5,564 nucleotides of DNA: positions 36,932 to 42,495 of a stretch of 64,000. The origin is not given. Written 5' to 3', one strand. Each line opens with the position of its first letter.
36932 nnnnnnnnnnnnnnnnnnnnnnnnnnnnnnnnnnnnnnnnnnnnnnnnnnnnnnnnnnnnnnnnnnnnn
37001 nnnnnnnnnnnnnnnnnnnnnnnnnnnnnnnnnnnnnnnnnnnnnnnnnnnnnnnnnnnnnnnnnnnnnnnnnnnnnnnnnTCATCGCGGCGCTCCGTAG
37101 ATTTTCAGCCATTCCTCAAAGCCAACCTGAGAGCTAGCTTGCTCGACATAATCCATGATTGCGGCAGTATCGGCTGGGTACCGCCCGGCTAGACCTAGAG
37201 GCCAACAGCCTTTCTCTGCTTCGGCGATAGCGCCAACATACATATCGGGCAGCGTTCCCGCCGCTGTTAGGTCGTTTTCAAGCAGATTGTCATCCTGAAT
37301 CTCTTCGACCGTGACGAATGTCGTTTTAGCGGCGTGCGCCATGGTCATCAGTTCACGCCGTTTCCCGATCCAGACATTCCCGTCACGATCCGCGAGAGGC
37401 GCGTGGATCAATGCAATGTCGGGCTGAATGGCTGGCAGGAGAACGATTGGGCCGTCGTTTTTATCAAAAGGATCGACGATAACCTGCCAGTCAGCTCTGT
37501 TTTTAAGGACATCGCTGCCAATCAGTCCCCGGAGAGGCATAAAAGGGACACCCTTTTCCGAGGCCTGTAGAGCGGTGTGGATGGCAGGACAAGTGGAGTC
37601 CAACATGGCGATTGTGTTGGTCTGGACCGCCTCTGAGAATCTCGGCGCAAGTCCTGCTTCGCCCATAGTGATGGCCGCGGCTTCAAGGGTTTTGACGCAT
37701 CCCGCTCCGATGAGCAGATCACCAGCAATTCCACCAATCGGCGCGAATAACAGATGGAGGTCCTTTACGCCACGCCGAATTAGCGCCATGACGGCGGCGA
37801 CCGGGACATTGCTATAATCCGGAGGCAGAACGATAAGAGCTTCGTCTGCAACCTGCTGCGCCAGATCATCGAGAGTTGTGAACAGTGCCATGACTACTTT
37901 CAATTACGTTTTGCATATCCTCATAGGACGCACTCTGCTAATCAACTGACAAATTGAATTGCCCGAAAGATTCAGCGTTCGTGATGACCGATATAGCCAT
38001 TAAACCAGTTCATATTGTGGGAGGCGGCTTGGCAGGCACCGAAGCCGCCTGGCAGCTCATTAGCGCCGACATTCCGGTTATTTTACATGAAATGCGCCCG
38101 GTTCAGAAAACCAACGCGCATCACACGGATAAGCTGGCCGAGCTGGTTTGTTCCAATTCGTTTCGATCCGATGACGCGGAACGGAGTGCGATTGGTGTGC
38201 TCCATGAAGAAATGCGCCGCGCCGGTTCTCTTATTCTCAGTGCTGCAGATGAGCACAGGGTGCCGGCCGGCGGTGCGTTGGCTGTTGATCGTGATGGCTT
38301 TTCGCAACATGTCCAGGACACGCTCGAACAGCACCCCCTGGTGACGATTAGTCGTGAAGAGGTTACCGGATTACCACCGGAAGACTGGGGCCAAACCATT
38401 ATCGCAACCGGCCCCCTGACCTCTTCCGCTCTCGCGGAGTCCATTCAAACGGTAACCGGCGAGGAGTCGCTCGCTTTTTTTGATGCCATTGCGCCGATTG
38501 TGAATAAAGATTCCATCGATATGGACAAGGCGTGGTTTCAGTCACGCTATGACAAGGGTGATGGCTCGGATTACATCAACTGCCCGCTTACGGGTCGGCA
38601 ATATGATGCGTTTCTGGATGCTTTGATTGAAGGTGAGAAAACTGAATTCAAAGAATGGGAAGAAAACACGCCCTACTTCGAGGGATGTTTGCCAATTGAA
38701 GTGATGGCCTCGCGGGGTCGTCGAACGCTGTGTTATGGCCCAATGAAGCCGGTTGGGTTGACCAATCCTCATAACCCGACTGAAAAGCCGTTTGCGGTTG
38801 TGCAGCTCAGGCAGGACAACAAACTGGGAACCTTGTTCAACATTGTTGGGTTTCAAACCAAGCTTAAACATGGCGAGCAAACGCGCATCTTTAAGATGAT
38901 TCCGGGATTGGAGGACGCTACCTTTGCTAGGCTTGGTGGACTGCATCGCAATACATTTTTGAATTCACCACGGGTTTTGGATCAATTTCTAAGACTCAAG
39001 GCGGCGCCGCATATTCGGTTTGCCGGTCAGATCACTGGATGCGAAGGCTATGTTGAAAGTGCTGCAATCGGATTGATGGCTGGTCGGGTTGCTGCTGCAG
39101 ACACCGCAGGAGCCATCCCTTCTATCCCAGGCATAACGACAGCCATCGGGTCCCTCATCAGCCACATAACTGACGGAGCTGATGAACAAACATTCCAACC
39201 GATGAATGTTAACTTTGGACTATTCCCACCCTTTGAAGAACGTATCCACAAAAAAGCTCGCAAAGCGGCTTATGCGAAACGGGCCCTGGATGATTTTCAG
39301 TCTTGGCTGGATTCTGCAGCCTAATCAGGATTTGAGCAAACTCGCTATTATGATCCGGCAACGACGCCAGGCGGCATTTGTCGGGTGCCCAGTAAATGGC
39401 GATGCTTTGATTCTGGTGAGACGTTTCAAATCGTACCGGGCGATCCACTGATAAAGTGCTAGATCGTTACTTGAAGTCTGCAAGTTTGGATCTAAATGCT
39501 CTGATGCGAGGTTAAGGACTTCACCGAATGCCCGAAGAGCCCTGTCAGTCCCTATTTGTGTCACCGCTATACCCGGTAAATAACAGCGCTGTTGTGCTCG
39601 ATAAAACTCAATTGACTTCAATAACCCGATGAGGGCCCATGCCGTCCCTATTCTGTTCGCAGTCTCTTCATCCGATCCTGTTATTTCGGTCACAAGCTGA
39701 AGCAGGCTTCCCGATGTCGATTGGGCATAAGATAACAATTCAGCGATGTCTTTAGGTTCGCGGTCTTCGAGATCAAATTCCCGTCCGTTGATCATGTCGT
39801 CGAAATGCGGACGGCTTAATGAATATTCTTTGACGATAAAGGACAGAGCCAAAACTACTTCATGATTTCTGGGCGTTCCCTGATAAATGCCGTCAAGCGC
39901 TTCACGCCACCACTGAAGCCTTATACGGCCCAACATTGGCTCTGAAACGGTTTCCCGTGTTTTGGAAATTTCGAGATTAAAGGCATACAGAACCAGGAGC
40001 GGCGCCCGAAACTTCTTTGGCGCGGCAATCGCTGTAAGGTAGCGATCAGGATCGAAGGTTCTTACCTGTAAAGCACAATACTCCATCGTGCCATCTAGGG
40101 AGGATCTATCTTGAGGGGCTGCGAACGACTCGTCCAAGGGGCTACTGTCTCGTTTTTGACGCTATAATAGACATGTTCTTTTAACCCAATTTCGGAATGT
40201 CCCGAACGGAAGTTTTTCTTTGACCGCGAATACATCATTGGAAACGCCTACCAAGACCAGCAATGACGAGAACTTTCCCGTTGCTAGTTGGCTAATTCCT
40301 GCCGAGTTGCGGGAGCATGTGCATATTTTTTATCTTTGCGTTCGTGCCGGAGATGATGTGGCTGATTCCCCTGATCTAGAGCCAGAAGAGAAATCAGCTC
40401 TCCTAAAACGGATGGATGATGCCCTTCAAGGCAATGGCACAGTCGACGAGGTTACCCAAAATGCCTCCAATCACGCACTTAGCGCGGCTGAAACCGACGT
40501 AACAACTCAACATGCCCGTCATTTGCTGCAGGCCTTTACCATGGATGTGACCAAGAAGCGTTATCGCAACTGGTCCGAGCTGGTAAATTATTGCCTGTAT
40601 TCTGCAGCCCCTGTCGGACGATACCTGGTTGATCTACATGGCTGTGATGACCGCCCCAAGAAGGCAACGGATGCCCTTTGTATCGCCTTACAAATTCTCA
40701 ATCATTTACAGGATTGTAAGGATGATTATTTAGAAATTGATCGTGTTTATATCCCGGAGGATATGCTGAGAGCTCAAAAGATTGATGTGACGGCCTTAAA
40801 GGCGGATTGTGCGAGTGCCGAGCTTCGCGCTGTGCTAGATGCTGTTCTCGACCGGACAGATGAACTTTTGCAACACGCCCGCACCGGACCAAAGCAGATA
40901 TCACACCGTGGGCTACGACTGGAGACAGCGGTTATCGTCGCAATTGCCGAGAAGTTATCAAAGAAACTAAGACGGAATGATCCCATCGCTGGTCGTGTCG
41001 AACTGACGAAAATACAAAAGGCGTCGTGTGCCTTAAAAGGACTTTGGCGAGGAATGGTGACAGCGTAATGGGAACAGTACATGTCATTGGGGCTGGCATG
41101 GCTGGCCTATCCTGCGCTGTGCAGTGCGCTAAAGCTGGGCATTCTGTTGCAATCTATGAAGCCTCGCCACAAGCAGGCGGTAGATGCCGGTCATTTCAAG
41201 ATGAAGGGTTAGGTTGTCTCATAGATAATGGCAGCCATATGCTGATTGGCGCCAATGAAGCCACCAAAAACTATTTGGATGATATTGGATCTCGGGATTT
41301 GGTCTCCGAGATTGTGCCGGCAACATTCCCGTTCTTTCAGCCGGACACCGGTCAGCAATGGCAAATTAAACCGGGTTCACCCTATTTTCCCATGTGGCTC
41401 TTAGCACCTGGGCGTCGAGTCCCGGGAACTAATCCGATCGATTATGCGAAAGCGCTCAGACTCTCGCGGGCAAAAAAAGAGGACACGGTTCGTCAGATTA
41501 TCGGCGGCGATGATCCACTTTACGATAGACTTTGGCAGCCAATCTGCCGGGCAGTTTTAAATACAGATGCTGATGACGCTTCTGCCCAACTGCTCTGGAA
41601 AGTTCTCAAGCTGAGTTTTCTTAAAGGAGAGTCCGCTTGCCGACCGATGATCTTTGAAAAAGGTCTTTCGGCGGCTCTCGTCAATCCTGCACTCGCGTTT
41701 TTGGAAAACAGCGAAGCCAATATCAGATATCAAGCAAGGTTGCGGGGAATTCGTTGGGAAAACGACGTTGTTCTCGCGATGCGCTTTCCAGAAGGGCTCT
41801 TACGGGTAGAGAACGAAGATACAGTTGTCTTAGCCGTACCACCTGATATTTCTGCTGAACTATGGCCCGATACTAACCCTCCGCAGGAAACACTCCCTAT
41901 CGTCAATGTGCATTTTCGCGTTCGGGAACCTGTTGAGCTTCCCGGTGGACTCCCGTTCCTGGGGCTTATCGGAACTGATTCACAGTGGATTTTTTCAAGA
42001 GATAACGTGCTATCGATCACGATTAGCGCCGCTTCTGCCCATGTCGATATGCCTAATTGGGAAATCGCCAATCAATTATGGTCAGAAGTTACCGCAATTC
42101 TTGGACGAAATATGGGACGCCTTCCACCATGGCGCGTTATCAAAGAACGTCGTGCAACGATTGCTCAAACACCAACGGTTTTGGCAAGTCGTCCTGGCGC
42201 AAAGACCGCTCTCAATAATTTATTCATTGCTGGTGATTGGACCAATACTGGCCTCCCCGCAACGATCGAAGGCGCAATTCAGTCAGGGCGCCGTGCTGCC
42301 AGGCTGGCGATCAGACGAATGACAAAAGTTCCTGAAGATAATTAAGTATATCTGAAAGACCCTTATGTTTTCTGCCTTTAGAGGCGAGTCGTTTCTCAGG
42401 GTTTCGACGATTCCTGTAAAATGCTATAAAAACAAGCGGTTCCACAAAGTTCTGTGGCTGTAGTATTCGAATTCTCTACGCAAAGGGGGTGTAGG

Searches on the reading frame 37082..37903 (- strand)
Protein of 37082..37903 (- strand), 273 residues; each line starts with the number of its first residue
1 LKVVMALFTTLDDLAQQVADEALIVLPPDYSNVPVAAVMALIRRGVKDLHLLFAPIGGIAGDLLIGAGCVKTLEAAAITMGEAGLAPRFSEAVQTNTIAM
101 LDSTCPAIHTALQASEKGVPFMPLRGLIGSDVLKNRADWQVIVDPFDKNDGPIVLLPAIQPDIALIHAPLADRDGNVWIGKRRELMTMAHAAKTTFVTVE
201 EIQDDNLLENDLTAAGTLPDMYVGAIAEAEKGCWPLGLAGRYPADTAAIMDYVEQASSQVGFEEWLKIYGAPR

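Call 3: search_protein_families(library=pfam, proteins=[window:37082-37903:-])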
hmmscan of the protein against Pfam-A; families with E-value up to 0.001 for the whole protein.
window:37082-37903:- (273 aa): 1 family
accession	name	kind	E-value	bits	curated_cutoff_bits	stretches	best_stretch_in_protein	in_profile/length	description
PF01144.29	CoA_trans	-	2.8e-12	46.9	23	1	12-228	5-216/217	Coenzyme A transferase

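Call 68: search_protein_families(library=ncbifam, proteins=[window:37082-37903:-], max_evalue=0.00001)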
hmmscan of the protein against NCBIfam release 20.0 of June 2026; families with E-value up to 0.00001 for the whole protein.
window:37082-37903:- (273 aa): 0 families

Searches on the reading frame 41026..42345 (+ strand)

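Call 45: search_protein_families(library=pfam, proteins=[window:41026-42345:+])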
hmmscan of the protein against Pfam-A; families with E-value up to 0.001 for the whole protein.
window:41026-42345:+ (439 aa): 9 families
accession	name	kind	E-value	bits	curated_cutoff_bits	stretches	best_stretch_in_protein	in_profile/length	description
PF01593.30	Amino_oxidase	-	9.8e-44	150.8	19.8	1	25-427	1-441/443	Flavin containing amine oxidoreductase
PF13450.12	NAD_binding_8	-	1.3e-15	57.8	21.9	1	20-86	1-67/68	NAD(P)-binding Rossmann-like domain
PF01266.30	DAO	-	5.9e-09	36.3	27.9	1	18-51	2-35/353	FAD dependent oxidoreductase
PF00890.30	FAD_binding_2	-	2.5e-07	30.7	20.4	1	20-52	4-36/414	FAD binding domain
PF03486.20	HI0933_like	-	1.6e-05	24.9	50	1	18-52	3-37/244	HI0933-like protein Rossmann domain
PF12831.13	FAD_oxidored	-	1.9e-05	24.6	27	1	18-53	2-37/416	FAD dependent oxidoreductase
PF01134.28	GIDA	-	4.2e-05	23.2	22.1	1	18-46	2-30/391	Glucose inhibited division protein A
PF07992.20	Pyr_redox_2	-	5.1e-05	23.3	26.1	1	18-53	3-34/291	Pyridine nucleotide-disulphide oxidoreductase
PF02737.24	3HCDH_N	-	0.0003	21.2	22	1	17-70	1-54/180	3-hydroxyacyl-CoA dehydrogenase, NAD binding domain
